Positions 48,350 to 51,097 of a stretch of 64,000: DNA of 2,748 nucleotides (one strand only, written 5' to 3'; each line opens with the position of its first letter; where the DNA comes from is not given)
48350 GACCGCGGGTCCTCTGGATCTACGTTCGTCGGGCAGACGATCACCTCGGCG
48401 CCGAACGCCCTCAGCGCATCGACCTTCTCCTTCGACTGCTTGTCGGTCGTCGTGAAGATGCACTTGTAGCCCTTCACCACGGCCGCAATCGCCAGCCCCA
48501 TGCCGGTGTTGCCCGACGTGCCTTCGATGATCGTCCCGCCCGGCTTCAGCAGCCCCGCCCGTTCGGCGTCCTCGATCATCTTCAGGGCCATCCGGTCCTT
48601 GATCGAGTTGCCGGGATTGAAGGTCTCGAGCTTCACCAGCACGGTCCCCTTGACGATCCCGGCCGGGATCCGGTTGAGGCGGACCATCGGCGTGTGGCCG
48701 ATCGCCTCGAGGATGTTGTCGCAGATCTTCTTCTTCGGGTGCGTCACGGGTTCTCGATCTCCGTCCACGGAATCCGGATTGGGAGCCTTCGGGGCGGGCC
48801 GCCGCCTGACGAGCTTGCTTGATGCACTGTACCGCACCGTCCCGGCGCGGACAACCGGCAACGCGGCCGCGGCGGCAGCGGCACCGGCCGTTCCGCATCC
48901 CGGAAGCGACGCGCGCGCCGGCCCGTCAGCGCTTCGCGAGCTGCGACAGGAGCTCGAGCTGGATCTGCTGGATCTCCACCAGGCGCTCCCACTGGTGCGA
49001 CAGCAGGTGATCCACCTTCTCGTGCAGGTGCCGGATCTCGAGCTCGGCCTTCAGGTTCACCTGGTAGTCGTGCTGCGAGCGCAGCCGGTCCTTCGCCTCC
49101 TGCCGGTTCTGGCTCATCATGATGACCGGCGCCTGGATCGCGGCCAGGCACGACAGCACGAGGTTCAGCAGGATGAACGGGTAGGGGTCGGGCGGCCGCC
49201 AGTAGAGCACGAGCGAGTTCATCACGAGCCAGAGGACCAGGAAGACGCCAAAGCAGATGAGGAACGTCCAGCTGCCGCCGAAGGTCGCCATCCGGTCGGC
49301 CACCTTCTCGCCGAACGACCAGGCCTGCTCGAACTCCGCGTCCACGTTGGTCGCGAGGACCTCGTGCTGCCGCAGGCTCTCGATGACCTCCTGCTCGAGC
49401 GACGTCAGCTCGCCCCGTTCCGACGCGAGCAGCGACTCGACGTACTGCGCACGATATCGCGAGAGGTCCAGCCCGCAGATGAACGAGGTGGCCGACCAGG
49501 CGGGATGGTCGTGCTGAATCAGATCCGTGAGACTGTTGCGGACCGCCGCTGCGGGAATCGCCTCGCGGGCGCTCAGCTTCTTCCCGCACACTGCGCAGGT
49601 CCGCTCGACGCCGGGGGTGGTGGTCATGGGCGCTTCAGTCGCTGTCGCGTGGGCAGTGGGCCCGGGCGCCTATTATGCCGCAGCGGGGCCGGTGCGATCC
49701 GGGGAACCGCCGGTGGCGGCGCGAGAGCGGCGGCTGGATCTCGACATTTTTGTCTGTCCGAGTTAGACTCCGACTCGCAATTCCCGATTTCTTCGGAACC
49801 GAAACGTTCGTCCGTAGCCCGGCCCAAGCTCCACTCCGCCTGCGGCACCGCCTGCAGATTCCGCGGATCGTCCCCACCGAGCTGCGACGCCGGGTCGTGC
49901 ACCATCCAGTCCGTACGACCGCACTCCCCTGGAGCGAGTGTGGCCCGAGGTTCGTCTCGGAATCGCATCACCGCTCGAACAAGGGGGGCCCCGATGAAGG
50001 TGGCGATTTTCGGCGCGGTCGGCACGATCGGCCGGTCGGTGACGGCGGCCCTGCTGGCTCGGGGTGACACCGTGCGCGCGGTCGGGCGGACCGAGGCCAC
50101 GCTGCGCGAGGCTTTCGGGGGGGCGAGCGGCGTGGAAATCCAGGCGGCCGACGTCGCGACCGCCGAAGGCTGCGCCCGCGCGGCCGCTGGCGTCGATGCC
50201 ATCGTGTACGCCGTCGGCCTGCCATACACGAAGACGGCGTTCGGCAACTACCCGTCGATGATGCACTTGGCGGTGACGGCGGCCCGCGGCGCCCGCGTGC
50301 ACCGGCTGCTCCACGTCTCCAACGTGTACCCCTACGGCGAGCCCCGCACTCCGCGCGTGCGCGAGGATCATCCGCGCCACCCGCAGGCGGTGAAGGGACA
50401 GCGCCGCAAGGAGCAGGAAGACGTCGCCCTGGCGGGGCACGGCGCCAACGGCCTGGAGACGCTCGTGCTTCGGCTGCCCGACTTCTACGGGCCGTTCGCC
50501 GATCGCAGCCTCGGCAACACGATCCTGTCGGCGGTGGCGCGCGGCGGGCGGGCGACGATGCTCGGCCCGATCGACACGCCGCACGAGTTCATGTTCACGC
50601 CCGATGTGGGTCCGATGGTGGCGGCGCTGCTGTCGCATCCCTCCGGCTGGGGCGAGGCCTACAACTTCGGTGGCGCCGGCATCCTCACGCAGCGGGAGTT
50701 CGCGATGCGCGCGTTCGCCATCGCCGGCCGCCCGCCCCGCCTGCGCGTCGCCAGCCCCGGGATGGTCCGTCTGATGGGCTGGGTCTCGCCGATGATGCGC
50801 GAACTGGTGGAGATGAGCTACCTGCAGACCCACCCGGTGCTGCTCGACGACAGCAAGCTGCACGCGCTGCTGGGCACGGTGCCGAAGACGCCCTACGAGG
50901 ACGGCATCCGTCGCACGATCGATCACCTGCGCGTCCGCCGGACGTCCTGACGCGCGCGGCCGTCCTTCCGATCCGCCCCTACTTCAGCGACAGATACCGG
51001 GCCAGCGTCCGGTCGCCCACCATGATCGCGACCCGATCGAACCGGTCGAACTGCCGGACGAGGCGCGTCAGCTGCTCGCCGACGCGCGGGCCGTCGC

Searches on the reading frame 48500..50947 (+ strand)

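Call 39: search_protein_families(library=pfam, proteins=[window:48500-50947:+], max_evalue=0.00001)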
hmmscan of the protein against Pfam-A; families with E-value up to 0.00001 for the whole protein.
window:48500-50947:+ (816 aa): 3 families
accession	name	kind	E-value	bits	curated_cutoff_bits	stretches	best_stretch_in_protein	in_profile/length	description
PF13460.12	NAD_binding_10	-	1.1e-12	48.7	27.2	1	505-614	1-104/184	NAD(P)H-binding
PF01370.27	Epimerase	-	8e-12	45.5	20.9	1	502-724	2-240/240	NAD dependent epimerase/dehydratase family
PF05368.20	NmrA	-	1.6e-08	34.9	27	1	500-576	4-79/298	NmrA-like family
